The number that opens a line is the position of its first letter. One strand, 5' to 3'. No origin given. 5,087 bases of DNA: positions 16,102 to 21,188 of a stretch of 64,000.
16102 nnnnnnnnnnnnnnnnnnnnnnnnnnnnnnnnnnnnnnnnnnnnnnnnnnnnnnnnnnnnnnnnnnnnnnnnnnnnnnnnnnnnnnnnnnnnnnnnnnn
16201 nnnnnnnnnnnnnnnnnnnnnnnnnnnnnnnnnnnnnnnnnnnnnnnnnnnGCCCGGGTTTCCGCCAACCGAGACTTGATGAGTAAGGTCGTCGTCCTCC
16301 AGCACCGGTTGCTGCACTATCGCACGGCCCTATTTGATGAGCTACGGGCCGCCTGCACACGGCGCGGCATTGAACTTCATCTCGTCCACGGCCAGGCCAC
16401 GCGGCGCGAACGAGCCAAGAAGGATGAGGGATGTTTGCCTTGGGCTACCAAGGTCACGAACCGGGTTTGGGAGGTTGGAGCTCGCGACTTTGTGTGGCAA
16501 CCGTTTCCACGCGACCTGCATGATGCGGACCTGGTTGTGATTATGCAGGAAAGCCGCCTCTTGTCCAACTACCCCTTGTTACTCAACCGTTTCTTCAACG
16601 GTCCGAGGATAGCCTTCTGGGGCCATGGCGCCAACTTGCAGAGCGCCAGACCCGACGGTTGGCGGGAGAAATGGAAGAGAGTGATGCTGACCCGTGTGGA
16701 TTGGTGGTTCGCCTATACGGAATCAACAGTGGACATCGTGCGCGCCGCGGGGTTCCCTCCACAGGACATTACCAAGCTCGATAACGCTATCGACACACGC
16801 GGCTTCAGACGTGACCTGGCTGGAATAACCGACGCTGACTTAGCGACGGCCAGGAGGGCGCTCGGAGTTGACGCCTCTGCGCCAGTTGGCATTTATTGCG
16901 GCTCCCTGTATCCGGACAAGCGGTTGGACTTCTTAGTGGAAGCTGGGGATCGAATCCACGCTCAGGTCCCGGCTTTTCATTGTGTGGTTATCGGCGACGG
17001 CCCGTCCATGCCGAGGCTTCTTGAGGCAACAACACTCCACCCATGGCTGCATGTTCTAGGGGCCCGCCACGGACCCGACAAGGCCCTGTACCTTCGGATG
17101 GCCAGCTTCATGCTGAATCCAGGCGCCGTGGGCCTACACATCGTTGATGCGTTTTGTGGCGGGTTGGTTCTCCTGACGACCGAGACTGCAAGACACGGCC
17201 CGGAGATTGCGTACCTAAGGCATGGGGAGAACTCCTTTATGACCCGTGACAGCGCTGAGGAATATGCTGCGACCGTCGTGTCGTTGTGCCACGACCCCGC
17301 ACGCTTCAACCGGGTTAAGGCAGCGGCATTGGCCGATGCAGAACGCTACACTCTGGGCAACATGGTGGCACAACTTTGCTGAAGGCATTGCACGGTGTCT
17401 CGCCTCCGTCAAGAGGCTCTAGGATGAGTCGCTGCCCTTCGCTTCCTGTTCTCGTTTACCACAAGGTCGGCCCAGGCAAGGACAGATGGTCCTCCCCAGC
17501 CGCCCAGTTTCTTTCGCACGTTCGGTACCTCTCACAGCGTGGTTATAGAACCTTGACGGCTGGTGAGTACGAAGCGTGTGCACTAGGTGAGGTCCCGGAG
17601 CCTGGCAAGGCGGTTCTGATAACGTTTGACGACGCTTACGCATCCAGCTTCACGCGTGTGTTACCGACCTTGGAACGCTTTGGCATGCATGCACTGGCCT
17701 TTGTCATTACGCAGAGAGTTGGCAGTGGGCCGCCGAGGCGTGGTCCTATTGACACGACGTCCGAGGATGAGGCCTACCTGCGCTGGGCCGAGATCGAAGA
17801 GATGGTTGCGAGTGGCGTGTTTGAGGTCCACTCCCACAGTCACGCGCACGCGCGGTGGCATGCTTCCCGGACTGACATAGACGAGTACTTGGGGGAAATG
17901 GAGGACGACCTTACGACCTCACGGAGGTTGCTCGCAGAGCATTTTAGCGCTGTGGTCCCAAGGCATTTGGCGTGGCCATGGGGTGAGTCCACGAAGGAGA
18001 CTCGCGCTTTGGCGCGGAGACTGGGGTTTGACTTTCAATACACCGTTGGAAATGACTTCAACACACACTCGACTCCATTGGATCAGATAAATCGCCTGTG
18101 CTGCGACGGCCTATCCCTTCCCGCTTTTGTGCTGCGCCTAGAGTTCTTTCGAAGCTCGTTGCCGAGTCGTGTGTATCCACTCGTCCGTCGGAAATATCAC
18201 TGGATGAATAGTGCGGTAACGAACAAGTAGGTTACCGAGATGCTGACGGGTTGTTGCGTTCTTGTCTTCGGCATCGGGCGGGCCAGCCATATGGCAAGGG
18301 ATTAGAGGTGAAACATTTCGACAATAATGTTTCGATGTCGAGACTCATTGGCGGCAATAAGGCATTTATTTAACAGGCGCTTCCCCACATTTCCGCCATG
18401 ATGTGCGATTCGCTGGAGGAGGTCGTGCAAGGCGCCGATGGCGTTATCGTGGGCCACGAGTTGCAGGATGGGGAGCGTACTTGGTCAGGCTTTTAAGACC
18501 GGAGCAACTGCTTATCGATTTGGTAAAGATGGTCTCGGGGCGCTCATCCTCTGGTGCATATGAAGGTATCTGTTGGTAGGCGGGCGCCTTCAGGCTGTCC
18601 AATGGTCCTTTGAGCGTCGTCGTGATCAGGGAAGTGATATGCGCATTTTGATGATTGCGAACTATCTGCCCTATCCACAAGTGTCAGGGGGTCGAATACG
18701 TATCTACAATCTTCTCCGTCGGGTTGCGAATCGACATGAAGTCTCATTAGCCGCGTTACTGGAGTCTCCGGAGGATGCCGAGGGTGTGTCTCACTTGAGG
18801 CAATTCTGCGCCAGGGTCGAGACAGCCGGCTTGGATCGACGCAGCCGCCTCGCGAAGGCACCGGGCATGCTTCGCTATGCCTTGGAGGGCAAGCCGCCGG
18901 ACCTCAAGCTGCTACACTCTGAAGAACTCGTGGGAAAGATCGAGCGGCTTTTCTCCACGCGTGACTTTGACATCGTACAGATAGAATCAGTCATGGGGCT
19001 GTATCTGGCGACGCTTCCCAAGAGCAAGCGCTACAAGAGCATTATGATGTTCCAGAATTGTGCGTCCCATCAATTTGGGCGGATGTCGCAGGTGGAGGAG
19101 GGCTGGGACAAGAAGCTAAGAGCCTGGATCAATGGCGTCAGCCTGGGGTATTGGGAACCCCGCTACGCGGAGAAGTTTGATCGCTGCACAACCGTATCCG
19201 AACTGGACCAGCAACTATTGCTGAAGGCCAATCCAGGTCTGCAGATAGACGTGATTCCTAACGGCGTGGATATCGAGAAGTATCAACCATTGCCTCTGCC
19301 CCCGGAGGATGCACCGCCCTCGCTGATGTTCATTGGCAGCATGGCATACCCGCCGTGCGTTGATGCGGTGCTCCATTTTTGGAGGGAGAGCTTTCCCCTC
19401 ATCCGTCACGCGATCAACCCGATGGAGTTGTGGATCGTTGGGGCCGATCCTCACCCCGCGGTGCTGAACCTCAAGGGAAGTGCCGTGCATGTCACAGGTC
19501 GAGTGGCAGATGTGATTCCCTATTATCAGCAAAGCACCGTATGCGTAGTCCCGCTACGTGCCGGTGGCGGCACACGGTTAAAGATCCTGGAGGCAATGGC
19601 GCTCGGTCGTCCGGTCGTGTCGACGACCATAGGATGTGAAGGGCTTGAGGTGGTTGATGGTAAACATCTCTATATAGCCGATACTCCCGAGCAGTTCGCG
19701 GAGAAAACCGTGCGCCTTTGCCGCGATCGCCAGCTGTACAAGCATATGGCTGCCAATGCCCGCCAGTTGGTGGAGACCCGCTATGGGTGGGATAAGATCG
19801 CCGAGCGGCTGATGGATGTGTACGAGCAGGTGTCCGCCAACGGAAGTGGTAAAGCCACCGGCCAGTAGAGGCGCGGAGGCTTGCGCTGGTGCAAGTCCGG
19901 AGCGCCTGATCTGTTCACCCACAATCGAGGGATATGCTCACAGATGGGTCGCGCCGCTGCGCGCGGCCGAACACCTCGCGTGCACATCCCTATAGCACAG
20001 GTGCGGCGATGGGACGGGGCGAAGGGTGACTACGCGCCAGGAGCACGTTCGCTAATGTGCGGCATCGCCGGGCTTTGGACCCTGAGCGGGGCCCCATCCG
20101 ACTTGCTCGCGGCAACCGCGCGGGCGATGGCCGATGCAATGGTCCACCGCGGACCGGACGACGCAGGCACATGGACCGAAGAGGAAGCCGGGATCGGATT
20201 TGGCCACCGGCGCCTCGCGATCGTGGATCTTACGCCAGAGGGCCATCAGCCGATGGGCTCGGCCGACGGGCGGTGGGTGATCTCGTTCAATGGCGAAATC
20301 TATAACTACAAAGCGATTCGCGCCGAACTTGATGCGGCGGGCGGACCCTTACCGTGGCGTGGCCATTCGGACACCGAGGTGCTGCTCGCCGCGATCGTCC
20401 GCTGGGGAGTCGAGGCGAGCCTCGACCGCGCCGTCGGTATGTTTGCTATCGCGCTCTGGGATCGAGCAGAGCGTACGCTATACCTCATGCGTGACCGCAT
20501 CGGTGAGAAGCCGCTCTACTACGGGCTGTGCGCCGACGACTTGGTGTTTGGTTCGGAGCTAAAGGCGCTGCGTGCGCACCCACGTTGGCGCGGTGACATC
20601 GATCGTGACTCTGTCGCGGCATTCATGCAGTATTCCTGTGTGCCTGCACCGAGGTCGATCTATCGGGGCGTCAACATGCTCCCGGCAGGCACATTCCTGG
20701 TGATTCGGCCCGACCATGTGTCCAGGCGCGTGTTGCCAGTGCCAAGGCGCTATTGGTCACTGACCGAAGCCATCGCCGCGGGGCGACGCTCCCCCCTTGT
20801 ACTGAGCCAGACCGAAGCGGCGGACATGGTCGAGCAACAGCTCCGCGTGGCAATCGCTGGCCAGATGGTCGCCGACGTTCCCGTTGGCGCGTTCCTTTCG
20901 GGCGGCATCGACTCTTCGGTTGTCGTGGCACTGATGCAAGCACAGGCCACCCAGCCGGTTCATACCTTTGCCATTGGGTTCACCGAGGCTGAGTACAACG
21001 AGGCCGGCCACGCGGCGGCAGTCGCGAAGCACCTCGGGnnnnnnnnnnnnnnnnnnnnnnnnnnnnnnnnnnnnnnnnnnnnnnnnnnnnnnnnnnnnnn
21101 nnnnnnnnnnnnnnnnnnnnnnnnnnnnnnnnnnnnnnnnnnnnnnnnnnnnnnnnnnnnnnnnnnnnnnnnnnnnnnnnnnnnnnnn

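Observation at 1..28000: About 25 frame disruptions, all confined to the first ~28 kb (EPS island plus beta-helix gene)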

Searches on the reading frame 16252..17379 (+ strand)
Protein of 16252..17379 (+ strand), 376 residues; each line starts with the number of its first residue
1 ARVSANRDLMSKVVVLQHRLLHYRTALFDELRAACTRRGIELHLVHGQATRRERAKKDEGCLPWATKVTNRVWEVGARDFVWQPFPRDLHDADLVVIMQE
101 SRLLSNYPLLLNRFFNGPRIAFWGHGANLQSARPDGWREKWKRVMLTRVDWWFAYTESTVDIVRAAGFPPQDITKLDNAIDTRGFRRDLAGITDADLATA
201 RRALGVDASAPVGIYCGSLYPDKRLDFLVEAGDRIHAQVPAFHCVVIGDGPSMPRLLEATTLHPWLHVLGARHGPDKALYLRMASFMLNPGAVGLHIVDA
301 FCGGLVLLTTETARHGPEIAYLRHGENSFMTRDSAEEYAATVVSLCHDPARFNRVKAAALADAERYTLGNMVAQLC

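Call 7: search_protein_families(library=pfam, proteins=[window:16252-17379:+], max_evalue=0.01)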
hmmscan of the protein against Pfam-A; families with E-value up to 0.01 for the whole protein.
window:16252-17379:+ (376 aa): 3 families
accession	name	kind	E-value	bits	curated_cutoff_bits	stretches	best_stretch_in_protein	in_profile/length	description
PF13692.12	Glyco_trans_1_4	-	9.2e-15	55.6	27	1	211-348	2-142/142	Glycosyl transferases group 1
PF00534.26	Glycos_transf_1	-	5.8e-08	32.9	26.4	1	201-358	6-168/172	Glycosyl transferases group 1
PF13439.12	Glyco_transf_4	-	5.1e-05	23.8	28.5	1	30-182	10-168/170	Glycosyltransferase Family 4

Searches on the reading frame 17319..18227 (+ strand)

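Call 7: search_protein_families(library=pfam, proteins=[window:17319-18227:+], max_evalue=0.01)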
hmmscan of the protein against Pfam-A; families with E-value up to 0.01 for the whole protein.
window:17319-18227:+ (303 aa): 1 family
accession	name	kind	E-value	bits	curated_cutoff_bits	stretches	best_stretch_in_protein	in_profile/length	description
PF01522.26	Polysacc_deac_1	-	8.1e-22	77.9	23.1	1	93-238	3-122/124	Polysaccharide deacetylase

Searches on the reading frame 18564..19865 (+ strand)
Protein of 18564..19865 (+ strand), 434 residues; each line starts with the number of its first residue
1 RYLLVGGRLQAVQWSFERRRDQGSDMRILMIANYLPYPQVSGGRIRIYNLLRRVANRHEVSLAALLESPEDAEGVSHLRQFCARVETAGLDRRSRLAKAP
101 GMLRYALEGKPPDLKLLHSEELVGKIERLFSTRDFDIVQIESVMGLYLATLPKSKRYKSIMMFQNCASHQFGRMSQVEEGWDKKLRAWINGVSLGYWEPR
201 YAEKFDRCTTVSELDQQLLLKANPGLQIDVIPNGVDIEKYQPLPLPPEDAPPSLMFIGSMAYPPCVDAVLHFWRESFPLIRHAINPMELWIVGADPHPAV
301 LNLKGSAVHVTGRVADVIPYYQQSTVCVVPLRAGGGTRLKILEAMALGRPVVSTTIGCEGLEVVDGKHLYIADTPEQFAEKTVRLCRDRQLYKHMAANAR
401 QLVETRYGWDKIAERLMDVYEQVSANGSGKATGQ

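Call 7: search_protein_families(library=pfam, proteins=[window:18564-19865:+], max_evalue=0.01)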
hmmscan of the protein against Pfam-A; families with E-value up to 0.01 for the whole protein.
window:18564-19865:+ (434 aa): 5 families
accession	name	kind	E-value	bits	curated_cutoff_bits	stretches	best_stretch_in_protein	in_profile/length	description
PF13692.12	Glyco_trans_1_4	-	8.8e-27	94.5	27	1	252-388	2-142/142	Glycosyl transferases group 1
PF00534.26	Glycos_transf_1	-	2.9e-11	43.6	26.4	1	305-401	72-171/172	Glycosyl transferases group 1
PF13439.12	Glyco_transf_4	-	5.9e-10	39.9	28.5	1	41-239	2-170/170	Glycosyltransferase Family 4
PF13524.12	Glyco_trans_1_2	-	1.3e-08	35.3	25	1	308-418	29-144/144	Glycosyl transferase-like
PF13579.12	Glyco_trans_4_4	-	6.9e-06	26.9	29.7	1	42-234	2-158/158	Glycosyl transferase 4-like domain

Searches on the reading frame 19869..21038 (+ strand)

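Call 7: search_protein_families(library=pfam, proteins=[window:19869-21038:+], max_evalue=0.01)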
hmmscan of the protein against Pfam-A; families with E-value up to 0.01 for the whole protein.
window:19869-21038:+ (390 aa): 4 families
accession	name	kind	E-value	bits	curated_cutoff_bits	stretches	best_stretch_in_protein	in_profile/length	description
PF13522.11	GATase_6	-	8.5e-44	149.2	27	1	96-230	1-130/130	Glutamine amidotransferase domain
PF13537.11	GATase_7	-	5.4e-40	136.7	25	1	113-235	1-122/123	Glutamine amidotransferase domain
PF00733.27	Asn_synthase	-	5.3e-26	92.5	21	1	321-390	2-71/354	Asparagine synthase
PF12481.13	DUF3700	-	0.0067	16.4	27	0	189-229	130-170/228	Aluminium induced protein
